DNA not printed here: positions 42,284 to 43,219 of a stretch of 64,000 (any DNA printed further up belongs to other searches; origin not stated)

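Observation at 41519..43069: Truncated sirtuin with an upstream SEC-C-like frame, translationally coupled to a lipoyl-domain-like protein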

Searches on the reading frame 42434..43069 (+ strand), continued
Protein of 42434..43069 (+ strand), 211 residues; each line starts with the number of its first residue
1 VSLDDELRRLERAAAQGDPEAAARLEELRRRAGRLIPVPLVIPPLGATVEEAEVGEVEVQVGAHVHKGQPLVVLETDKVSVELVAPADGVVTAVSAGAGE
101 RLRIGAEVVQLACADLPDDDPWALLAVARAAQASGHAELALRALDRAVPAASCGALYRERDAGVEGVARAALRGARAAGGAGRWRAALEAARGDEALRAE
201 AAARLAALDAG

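Call 60: find_encoding_contigs(protein=P0141, flank=4000, max_places=1)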
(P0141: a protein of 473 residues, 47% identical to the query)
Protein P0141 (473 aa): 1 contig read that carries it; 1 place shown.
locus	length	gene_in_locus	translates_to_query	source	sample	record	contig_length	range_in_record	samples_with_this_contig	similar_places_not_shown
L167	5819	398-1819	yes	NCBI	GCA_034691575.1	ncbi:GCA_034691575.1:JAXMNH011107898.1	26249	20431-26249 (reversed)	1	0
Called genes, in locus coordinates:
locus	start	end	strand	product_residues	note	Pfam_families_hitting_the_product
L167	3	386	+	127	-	?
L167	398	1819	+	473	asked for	PF12895:ANAPC3 (faint), PF13424:TPR_12 (faint), PF13428:TPR_14 (faint), PF13431:TPR_17 (faint), PF13414:TPR_11 (weak), PF14559:TPR_19, PF13432:TPR_16 (weak), PF02146:SIR2, +6 more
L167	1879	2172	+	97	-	-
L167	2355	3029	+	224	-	-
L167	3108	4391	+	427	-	PF09852:DUF2079 (faint)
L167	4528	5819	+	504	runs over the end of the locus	-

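Call 61: find_encoding_contigs(protein=P0152, flank=4000, max_places=1)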
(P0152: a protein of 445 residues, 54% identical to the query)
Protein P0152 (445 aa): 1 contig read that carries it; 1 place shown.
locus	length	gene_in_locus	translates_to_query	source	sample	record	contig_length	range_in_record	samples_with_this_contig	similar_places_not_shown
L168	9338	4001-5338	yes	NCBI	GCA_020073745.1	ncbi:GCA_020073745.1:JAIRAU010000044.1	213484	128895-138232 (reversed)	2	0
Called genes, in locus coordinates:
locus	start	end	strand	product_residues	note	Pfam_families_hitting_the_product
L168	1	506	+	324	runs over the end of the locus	-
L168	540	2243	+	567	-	PF04997:RNA_pol_Rpb1_1 (faint)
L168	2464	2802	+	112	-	-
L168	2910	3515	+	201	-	PF00300:His_Phos_1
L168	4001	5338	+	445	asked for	PF13429:TPR_15 (weak), PF07719:TPR_2 (faint), PF13428:TPR_14 (faint), PF13432:TPR_16 (faint), PF23914:TPR_CcmH_CycH (weak), PF14559:TPR_19 (faint), PF02146:SIR2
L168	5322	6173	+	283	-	PF00364:Biotin_lipoyl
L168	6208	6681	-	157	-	-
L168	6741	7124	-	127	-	PF03992:ABM (weak)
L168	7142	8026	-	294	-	PF05368:NmrA, PF13460:NAD_binding_10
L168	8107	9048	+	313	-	PF00126:HTH_1, PF03466:LysR_substrate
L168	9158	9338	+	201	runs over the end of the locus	PF00657:Lipase_GDSL, PF13472:Lipase_GDSL_2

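Call 62: find_encoding_contigs(protein=P0128, flank=6000, max_places=1)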
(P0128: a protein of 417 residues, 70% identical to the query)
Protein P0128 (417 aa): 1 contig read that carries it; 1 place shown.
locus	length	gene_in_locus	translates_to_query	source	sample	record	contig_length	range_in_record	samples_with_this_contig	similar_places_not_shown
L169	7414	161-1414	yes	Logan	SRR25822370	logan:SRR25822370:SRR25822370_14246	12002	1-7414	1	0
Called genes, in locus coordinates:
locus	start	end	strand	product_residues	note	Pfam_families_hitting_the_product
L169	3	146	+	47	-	?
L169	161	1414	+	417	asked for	PF00515:TPR_1 (faint), PF07719:TPR_2 (faint), PF13176:TPR_7 (faint), PF02146:SIR2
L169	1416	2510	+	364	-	PF00364:Biotin_lipoyl, PF25997:BSH_YhbJ, PF25917:BSH_RND (faint)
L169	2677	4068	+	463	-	PF00932:LTD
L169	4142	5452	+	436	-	PF05090:HTTM, PF22777:VKGC_lumenal_dom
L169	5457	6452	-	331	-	-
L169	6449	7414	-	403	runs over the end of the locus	PF13360:PQQ_2 (faint)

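Call 66: search_solved_structures(query=window:42434-43069:+, max_evalue=0.001, show_alignments=1)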
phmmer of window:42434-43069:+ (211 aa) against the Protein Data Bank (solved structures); distinct sequences matched with E-value up to 0.001: 13.
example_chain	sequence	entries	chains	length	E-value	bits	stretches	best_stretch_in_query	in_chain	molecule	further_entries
7b9k_A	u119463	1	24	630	5e-15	59.3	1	39-135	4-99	Dihydrolipoyllysine-residue acetyltransferase component of pyruvate dehydrogenase complex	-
9y7v_D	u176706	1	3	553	7.3e-08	35.9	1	41-113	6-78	Dihydrolipoyllysine-residue acetyltransferase component of pyruvate dehydrogenase complex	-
1qjo_A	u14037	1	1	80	2.5e-06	30.9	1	42-108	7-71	DIHYDROLIPOAMIDE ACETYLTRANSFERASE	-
1iyu_A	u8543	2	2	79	1.2e-05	28.7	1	45-112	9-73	DIHYDROLIPOAMIDE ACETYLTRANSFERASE COMPONENT OF PYRUVATE DEHYDROGENASE COMPLEX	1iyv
2l5t_A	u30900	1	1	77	2.1e-05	27.9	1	42-111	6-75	Lipoamide acyltransferase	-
2k7v_A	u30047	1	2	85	3.2e-05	27.3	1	52-109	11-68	Dihydrolipoyllysine-residue acetyltransferase component of pyruvate dehydrogenase complex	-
2d5d_A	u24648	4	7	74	0.00013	25.3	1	53-111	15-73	methylmalonyl-CoA decarboxylase gamma chain | 149aa long hypothetical methylmalonyl-CoA decarboxylase gamma chain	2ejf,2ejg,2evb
5gu8_A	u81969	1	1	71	0.00013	25.3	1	53-111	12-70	149aa long hypothetical methylmalonyl-CoA decarboxylase gamma chain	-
5gua_A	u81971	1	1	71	0.00015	25.1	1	53-111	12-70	149aa long hypothetical methylmalonyl-CoA decarboxylase gamma chain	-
9njt_A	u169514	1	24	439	0.00017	24.9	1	38-118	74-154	Dihydrolipoyllysine-residue succinyltransferase component of 2-oxoglutarate dehydrogenase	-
5gu9_A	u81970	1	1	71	0.00024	24.5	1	53-111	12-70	149aa long hypothetical methylmalonyl-CoA decarboxylase gamma chain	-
1pmr_A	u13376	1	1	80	0.00036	23.9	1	38-99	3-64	DIHYDROLIPOYL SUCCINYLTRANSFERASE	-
1gjx_A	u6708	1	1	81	0.00069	23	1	38-110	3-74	PYRUVATE DEHYDROGENASE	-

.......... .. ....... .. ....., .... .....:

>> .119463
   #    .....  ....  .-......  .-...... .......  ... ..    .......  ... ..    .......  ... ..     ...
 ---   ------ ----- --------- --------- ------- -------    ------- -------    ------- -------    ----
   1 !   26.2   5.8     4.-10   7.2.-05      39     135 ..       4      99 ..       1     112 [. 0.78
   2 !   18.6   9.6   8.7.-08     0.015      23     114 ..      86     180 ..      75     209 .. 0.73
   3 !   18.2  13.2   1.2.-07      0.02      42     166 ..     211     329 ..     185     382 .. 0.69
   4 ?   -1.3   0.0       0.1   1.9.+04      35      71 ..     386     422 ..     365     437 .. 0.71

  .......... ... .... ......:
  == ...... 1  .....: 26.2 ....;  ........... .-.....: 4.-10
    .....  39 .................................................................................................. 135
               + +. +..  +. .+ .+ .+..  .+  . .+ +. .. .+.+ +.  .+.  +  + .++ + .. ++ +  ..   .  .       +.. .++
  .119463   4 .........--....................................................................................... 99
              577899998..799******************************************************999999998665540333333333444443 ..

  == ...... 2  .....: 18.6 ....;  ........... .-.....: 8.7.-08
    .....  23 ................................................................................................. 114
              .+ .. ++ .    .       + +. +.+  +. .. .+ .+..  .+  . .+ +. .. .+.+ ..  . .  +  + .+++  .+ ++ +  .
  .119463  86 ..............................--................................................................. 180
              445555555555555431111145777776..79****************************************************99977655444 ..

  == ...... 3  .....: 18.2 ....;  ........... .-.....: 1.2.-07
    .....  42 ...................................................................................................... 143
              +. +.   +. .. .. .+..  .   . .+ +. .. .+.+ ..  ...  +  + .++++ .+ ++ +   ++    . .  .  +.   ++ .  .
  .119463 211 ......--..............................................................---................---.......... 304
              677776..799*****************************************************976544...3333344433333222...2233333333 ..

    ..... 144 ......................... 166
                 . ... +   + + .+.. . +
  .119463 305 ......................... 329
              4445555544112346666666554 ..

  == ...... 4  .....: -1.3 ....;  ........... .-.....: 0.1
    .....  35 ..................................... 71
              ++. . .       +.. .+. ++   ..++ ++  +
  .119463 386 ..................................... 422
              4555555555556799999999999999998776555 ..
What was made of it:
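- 42434..43069 (+): Lipoyl-domain protein gene (211 aa; identical to an NCBI MAG protein, KF878_01270). Its start overlaps the sirtuin stop (GTGA). PDB E2 lipoyl domains 5e-15 (call 66).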

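Call 70: search_protein_families(library=padloc, proteins=[L001:2341-3636:+, window:42434-43069:+], max_evalue=0.001)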
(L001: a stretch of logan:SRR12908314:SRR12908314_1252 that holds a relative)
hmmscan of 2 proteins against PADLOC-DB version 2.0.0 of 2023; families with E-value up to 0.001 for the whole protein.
L001:2341-3636:+ (431 aa): 0 families

window:42434-43069:+ (211 aa): 0 families

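Call 74: search_protein_families(library=pfam, proteins=[P0171, P0173, P0175, P0191, P0142, P0177, P0174], max_evalue=0.001)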
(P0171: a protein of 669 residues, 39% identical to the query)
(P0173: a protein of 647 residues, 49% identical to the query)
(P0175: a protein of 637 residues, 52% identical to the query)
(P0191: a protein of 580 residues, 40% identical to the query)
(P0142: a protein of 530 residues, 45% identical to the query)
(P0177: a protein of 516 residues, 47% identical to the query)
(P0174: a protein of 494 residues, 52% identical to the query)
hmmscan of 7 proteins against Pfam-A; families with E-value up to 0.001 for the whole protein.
P0171 (669 aa): 3 families
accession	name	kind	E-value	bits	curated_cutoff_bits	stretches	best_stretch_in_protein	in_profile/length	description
PF02146.23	SIR2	-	2.2e-26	93.3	24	1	214-390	1-180/180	Sir2 family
PF13432.12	TPR_16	-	5.3e-07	30.4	32.7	1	12-67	10-65/65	Tetratricopeptide repeat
PF07719.23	TPR_2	-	0.00054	20.3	27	0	2-30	4-32/34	Tetratricopeptide repeat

P0173 (647 aa): 1 family
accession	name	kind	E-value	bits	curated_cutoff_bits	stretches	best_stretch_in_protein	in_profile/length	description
PF02146.23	SIR2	-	1.7e-22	80.7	24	1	122-307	4-180/180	Sir2 family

P0175 (637 aa): 5 families
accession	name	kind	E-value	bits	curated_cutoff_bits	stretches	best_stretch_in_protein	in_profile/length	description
PF02146.23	SIR2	-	9.7e-28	97.8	24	1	453-576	61-180/180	Sir2 family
PF14559.12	TPR_19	-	6.9e-06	26.7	25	1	77-140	4-67/68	Tetratricopeptide repeat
PF13432.12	TPR_16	-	5.8e-05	23.9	32.7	1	76-132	9-65/65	Tetratricopeptide repeat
PF00205.28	TPP_enzyme_M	-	0.00045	20.4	30.4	0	529-619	45-136/137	Thiamine pyrophosphate enzyme, central domain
PF07719.23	TPR_2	-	0.00077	19.8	27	0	100-130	3-33/34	Tetratricopeptide repeat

P0191 (580 aa): 2 families
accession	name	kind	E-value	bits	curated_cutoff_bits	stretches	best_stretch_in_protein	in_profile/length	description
PF02146.23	SIR2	-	1.2e-31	110.5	24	1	346-527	1-180/180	Sir2 family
PF00364.28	Biotin_lipoyl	-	0.00038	20.7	22.1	1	20-60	13-52/73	Biotin-requiring enzyme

P0142 (530 aa): 15 families
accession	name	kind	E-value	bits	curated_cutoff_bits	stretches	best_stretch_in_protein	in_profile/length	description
PF02146.23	SIR2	-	1.9e-29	103.3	24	1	295-468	1-180/180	Sir2 family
PF07719.23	TPR_2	-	3.4e-15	55.3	27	1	49-79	2-32/34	Tetratricopeptide repeat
PF00515.34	TPR_1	-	3.8e-14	52.3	27.8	1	49-78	2-31/34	Tetratricopeptide repeat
PF13414.12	TPR_11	-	8.5e-12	45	26.8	0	23-62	3-42/42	TPR repeat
PF13428.12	TPR_14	-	2.1e-09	37.5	23.5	0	49-90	2-43/44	Tetratricopeptide repeat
PF13176.12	TPR_7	-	2.5e-09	36.9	27.9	0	50-77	1-28/36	Tetratricopeptide repeat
PF13432.12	TPR_16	-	4.8e-09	36.9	32.7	2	95-147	10-62/65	Tetratricopeptide repeat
PF14559.12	TPR_19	-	2.6e-08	34.5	25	1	24-90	1-67/68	Tetratricopeptide repeat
PF13181.12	TPR_8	-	7e-07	29.4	25.7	0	49-77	2-30/34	Tetratricopeptide repeat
PF13431.12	TPR_17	-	5.9e-06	26.6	24.4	0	39-67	4-32/34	Tetratricopeptide repeat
PF13174.12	TPR_6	-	1.6e-05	25.7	26.3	0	49-75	1-27/33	Tetratricopeptide repeat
PF13374.12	TPR_10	-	4.7e-05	23.7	27.5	0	53-77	7-31/42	Tetratricopeptide repeat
PF13424.12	TPR_12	-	5.6e-05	23.7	30.1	0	50-112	5-75/77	Tetratricopeptide repeat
PF24575.1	TPR_Slam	-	7.9e-05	23.5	35.2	0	89-137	54-102/104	Surface lipoprotein assembly modifier, N-terminal TPR repeats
PF14561.12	TPR_20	-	0.00032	21.4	25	0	34-74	8-48/90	Tetratricopeptide repeat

P0177 (516 aa): 1 family
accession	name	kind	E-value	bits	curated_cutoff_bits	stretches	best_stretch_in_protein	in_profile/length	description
PF02146.23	SIR2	-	2.9e-36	125.5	24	1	292-467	1-180/180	Sir2 family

P0174 (494 aa): 1 family
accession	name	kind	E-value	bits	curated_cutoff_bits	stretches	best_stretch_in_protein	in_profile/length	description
PF02146.23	SIR2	-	1.3e-28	100.7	24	1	310-433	61-180/180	Sir2 family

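Call 83: predict_structure(alignment_id=A7)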
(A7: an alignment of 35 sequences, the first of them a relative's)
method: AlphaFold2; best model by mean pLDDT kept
length: 580 residues; sequences in the alignment: 35
mean_pLDDT: 78.9   pTM: 0.76
mean pLDDT of the five models: 78.9, 77.2, 76.8, 74.9, 74.9
residues with pLDDT >= 90: 255; 70-90: 162; 50-70: 77; < 50: 86
segments of 3 or more residues with pLDDT < 50: 1-25, 34-39, 73-99, 298-302, 306-319
pLDDT, mean of each block of 10 residues (from residue 1): 44 41 45 49 55 61 54 43 32 40 70 92 92 88 90 94 96 80 89 92 93 84 91 90 94 79 86 80 58 65 46 48 76 97 96 88 82 86 90 73 91 98 95 94 92 87 83 78 91 87 94 97 84 92 92 86 96 89
secondary structure, 60 per line:
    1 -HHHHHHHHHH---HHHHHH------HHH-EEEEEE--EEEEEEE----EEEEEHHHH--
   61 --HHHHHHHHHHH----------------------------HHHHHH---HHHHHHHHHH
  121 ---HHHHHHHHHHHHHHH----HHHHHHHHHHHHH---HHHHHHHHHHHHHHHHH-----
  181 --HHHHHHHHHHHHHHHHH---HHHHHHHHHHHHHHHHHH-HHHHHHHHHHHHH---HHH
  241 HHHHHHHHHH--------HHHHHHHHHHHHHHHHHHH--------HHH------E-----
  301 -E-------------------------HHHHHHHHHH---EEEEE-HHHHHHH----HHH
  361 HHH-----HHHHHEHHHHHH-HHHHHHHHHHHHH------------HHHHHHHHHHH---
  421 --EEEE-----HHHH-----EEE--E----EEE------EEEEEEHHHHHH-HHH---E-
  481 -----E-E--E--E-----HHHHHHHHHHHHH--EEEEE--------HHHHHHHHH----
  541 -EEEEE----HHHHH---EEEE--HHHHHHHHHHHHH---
elements in order: H2-11 H15-20 E31-36 E39-45 E50-54 H55-58 H63-73 H102-107 H111-120 H124-138 H143-155 H159-175 H183-199 H203-220 H222-234 H238-250 H259-277 H328-337 E341-345 H347-353 H358-363 H369-373 H375-380 H382-394 H407-417 E423-426 H432-435 E441-443 E451-453 E460-465 H466-471 H500-512 E515-519 H528-536 E542-546 H551-555 E559-562 H565-577
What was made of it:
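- Tried and rejected: The TPR and SIR2 parts are confident, but the lipoyl-like N-terminus has pLDDT 41-61, so nothing can be concluded (call 83).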
